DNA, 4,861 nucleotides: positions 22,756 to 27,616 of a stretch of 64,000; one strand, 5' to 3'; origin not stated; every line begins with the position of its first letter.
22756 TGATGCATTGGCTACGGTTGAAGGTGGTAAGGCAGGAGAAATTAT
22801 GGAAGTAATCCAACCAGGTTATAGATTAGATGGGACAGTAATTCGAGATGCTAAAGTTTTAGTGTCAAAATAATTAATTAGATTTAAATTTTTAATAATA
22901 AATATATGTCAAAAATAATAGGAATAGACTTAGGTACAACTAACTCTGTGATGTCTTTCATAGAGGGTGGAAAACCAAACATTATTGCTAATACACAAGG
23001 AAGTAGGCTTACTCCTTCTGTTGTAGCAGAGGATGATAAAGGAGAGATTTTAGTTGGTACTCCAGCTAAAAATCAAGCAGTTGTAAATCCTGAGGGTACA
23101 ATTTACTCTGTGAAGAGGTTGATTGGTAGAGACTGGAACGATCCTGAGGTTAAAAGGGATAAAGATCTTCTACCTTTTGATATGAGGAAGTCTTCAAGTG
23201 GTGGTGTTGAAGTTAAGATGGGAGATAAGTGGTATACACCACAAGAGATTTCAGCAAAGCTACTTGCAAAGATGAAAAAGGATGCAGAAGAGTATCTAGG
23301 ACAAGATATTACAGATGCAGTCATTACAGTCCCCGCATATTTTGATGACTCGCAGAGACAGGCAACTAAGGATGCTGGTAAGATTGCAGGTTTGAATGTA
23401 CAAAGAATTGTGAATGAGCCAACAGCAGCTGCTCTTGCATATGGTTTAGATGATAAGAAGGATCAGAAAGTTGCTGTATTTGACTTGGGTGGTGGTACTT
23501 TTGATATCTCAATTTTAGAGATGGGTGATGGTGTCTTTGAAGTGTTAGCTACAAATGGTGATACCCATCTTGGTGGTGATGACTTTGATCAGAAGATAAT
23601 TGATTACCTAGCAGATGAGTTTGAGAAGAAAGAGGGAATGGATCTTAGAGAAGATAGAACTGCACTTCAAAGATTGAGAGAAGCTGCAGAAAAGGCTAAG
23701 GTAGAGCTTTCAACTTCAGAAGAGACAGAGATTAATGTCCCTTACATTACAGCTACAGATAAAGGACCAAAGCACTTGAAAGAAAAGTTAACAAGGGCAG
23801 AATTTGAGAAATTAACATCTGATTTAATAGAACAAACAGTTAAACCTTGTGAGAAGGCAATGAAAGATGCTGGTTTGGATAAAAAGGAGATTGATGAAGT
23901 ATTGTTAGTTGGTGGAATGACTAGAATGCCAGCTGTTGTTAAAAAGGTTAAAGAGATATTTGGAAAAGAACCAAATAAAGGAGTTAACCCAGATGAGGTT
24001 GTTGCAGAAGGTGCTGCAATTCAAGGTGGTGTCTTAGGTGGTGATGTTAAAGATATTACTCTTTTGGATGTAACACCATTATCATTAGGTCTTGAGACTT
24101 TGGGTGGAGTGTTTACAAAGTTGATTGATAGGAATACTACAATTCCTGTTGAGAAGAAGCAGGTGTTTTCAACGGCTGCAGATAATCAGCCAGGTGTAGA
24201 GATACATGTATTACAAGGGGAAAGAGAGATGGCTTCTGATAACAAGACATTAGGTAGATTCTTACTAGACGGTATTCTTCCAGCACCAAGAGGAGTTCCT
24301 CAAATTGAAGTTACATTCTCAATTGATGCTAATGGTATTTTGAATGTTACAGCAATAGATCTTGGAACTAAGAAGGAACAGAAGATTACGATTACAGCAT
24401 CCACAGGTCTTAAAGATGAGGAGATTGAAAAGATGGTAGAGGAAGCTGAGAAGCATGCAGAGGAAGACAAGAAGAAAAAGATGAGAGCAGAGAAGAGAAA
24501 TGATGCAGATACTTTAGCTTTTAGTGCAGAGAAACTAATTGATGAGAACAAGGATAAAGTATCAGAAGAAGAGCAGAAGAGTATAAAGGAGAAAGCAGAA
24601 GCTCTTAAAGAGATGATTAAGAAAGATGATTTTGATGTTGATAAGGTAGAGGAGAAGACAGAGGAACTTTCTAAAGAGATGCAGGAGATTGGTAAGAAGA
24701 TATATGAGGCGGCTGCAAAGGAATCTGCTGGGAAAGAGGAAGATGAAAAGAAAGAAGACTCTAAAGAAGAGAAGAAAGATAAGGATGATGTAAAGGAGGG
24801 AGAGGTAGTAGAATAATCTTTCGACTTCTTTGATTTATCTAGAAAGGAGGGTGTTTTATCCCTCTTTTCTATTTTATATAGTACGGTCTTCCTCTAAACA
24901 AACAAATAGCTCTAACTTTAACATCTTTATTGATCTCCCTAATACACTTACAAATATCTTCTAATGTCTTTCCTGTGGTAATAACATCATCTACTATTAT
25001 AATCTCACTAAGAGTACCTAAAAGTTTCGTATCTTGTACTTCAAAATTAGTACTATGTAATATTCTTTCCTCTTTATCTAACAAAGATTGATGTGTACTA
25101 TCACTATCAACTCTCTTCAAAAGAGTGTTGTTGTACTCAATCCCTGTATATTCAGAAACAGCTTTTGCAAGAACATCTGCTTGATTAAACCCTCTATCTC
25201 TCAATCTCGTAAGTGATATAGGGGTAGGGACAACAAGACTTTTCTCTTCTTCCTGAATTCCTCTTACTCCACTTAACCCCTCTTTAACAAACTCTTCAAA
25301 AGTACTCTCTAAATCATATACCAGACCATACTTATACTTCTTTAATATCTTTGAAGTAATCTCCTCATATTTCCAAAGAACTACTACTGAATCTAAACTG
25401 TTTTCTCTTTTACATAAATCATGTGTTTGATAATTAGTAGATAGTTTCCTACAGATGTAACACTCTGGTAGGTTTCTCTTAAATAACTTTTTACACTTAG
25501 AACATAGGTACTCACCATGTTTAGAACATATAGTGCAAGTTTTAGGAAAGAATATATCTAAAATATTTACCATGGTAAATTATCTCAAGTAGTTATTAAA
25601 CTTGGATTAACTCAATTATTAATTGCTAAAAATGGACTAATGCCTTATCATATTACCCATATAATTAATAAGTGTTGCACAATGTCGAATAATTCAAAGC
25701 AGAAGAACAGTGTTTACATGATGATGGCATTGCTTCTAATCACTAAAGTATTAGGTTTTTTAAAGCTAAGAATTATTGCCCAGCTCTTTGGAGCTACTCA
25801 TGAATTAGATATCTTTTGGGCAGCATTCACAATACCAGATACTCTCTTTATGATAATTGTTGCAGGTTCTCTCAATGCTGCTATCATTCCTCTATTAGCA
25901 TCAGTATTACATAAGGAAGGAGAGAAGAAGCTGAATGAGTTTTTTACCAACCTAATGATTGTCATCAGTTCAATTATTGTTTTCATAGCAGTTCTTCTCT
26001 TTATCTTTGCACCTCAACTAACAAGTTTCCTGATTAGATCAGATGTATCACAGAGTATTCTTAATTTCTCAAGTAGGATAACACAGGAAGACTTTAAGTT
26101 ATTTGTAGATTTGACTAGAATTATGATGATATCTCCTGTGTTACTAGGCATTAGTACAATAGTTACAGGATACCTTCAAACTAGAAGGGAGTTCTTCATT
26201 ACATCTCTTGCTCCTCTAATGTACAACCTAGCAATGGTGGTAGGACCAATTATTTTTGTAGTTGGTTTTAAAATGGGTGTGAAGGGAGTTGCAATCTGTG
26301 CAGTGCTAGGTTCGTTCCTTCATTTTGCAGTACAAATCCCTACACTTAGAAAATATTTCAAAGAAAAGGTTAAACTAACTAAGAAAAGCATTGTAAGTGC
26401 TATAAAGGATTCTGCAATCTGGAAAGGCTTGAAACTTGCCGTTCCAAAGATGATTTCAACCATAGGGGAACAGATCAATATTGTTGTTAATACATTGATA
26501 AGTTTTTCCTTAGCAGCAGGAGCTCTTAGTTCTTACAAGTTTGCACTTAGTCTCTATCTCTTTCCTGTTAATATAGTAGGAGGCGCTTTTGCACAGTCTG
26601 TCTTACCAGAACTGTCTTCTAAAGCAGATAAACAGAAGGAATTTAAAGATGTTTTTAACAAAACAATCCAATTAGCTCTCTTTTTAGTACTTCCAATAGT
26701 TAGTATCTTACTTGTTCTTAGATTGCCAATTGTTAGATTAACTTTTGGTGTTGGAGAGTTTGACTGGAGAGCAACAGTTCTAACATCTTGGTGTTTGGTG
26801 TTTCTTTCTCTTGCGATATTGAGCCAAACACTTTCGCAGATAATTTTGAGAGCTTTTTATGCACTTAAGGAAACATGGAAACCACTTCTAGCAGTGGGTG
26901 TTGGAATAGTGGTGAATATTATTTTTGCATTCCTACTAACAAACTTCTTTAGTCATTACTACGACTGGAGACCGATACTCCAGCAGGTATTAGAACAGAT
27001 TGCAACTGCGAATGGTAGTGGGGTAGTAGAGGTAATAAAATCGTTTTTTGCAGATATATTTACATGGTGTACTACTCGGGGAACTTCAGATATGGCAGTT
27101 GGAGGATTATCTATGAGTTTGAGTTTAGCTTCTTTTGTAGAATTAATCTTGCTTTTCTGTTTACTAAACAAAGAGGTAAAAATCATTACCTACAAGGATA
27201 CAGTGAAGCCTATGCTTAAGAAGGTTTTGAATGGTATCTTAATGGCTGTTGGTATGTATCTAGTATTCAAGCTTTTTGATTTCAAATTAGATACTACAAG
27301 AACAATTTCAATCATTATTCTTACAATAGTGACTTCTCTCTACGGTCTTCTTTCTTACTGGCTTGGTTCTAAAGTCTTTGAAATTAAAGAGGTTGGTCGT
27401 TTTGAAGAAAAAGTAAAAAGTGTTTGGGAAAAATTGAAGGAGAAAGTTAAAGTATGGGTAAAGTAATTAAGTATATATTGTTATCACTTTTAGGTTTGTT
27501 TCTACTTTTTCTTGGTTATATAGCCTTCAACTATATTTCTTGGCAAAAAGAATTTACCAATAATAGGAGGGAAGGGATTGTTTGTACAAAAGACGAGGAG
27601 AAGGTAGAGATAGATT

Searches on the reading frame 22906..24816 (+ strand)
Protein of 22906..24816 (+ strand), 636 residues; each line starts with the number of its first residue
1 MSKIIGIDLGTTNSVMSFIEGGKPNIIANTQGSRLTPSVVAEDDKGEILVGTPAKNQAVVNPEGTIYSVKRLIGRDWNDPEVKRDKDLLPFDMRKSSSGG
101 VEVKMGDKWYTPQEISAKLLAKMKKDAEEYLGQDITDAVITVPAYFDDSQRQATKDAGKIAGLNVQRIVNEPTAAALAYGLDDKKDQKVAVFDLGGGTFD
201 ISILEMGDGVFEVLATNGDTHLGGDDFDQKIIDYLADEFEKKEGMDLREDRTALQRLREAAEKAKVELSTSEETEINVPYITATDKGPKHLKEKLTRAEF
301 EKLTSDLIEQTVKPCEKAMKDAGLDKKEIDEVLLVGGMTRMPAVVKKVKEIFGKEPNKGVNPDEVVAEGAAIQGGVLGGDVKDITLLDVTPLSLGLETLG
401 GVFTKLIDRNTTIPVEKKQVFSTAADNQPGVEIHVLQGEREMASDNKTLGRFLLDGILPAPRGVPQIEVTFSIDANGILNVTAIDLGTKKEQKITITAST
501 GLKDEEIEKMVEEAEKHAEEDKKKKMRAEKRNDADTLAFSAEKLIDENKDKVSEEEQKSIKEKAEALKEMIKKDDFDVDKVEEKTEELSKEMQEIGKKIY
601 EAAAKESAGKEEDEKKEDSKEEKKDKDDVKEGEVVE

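Call 78: search_protein_families(library=pfam, proteins=[window:22906-24816:+], max_evalue=0.00001)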
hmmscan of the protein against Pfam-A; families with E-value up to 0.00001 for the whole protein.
window:22906-24816:+ (636 aa): 2 families
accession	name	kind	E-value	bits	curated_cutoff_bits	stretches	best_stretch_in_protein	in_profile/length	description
PF00012.26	HSP70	-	2.6e-261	868.5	20.6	1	4-601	1-599/599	Hsp70 protein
PF06723.19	MreB_Mbl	-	7.6e-17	61.6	27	1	115-371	73-316/327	MreB/Mbl protein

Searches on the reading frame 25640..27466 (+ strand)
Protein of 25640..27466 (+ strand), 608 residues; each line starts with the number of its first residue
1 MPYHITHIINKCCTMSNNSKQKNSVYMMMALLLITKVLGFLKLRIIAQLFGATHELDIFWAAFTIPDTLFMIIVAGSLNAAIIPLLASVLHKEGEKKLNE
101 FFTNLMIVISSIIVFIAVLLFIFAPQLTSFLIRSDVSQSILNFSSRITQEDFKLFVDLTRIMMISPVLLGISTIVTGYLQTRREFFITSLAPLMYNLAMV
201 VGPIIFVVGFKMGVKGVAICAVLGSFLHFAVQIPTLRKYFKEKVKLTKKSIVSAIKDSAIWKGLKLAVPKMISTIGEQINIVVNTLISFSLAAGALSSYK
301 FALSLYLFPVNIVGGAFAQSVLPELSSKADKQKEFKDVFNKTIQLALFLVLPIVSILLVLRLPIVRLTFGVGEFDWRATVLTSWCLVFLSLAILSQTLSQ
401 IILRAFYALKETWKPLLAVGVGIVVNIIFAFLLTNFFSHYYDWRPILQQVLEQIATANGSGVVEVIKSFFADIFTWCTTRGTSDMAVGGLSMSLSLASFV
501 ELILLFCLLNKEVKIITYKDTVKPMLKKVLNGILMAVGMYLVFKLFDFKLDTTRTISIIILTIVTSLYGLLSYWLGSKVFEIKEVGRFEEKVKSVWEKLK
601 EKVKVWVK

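Call 78: search_protein_families(library=pfam, proteins=[window:25640-27466:+], max_evalue=0.00001)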
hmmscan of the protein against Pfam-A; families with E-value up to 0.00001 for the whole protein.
window:25640-27466:+ (608 aa): 2 families
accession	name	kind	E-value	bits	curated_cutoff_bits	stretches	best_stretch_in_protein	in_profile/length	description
PF03023.19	MurJ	-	1.6e-61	208.8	27.4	1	46-440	1-378/451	Lipid II flippase MurJ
PF13440.11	Polysacc_synt_3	-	4.3e-10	39.8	23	1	156-370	82-285/293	Polysaccharide biosynthesis protein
